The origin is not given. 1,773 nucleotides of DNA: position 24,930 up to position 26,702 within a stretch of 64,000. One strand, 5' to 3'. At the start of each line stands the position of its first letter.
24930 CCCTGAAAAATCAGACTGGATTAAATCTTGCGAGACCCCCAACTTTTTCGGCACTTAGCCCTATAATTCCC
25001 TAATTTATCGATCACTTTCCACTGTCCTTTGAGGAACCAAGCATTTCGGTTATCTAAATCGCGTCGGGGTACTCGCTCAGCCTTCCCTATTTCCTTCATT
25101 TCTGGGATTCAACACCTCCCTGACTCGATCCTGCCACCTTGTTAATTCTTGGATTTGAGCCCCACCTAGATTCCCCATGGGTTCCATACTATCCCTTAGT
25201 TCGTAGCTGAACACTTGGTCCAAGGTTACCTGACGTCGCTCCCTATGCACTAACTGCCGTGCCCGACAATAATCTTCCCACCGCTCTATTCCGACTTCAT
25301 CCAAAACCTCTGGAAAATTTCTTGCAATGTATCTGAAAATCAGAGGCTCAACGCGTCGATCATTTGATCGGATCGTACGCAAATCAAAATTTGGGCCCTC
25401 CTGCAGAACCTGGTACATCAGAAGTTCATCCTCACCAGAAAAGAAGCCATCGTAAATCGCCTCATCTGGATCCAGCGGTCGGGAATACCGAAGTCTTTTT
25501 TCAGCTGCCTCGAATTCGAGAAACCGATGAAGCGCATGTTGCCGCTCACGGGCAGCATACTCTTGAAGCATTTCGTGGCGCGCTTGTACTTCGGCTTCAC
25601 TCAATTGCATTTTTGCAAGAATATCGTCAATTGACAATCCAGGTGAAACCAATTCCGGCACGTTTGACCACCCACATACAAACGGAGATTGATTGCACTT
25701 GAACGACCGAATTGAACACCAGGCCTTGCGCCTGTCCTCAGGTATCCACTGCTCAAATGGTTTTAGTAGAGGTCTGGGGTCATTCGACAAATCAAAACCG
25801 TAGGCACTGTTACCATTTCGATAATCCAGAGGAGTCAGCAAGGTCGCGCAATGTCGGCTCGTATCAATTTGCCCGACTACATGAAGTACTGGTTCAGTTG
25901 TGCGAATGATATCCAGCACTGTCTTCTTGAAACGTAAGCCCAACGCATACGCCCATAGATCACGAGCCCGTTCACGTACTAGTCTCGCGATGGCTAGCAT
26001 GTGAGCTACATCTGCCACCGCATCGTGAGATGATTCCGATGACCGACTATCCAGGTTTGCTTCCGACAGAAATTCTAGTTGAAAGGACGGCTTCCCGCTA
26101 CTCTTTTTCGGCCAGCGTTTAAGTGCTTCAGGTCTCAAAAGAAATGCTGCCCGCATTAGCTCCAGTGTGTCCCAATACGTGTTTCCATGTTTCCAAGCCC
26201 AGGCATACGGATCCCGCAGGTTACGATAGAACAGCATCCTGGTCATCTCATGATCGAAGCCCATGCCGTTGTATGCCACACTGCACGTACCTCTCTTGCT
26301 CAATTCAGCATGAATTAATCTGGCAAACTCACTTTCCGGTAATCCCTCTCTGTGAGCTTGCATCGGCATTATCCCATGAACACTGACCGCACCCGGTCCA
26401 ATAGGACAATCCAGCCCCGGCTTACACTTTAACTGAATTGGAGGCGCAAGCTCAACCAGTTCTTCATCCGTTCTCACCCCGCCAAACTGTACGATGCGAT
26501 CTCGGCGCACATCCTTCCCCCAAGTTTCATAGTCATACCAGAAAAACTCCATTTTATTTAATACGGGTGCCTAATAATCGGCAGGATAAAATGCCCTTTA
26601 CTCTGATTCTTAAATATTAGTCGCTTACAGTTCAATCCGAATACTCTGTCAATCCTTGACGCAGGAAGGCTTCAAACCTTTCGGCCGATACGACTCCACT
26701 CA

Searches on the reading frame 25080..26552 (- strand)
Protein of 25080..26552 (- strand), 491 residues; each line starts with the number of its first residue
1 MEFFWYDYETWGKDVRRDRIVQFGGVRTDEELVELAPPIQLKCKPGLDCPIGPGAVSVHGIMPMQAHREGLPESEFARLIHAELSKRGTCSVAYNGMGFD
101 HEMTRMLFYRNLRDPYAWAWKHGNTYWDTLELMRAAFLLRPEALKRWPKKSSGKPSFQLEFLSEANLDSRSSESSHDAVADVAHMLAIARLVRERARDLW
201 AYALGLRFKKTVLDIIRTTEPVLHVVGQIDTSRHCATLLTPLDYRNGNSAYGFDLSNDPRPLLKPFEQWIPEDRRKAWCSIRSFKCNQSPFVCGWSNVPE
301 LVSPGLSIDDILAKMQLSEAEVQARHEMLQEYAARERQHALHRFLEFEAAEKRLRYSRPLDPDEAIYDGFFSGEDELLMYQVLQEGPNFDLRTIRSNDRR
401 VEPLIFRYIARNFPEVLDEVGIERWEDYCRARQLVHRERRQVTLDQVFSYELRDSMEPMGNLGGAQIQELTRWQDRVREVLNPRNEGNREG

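Call 73: find_encoding_contigs(protein=window:25080-26552:-, flank=4000, max_places=10)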
Protein window:25080-26552:- (491 aa): 7 contigs read that carry it; 6 places shown.
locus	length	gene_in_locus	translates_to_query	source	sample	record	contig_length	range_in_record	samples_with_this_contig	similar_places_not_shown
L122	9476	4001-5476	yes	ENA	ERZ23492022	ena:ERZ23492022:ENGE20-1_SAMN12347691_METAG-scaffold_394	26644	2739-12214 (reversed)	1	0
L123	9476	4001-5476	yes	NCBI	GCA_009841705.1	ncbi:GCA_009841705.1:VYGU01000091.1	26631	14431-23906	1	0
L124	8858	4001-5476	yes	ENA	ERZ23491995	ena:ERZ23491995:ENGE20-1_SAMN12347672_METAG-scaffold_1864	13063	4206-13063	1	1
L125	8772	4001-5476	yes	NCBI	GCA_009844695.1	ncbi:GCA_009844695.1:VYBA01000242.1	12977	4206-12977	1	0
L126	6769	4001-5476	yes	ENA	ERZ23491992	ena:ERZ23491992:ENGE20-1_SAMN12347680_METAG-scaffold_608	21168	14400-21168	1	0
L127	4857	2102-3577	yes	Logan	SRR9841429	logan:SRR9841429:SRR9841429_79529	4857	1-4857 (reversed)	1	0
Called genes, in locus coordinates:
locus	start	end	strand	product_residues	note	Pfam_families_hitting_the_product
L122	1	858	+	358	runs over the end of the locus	PF03462:PCRF, PF00472:RF-1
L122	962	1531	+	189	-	PF01250:Ribosomal_S6, PF01084:Ribosomal_S18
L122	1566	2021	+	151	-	PF01281:Ribosomal_L9_N, PF03948:Ribosomal_L9_C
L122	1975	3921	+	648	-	PF02683:DsbD_TM, PF13098:Thioredoxin_2, PF13899:Thioredoxin_7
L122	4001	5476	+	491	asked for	PF00929:RNase_T, PF08411:ExoI_SH3 (weak), PF26016:ExoI_C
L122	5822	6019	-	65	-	-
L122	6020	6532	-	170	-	-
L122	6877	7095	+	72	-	-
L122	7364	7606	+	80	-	-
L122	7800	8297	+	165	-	-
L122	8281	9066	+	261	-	PF08861:DUF1828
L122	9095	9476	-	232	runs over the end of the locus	-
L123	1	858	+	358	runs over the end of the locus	PF03462:PCRF, PF00472:RF-1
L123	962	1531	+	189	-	PF01250:Ribosomal_S6, PF01084:Ribosomal_S18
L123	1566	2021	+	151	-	PF01281:Ribosomal_L9_N, PF03948:Ribosomal_L9_C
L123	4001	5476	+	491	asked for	PF00929:RNase_T, PF08411:ExoI_SH3 (weak), PF26016:ExoI_C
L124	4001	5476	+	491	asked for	PF00929:RNase_T, PF08411:ExoI_SH3 (weak), PF26016:ExoI_C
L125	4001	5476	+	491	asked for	PF00929:RNase_T, PF08411:ExoI_SH3 (weak), PF26016:ExoI_C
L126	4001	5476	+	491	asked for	PF00929:RNase_T, PF08411:ExoI_SH3 (weak), PF26016:ExoI_C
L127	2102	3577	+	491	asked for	PF00929:RNase_T, PF08411:ExoI_SH3 (weak), PF26016:ExoI_C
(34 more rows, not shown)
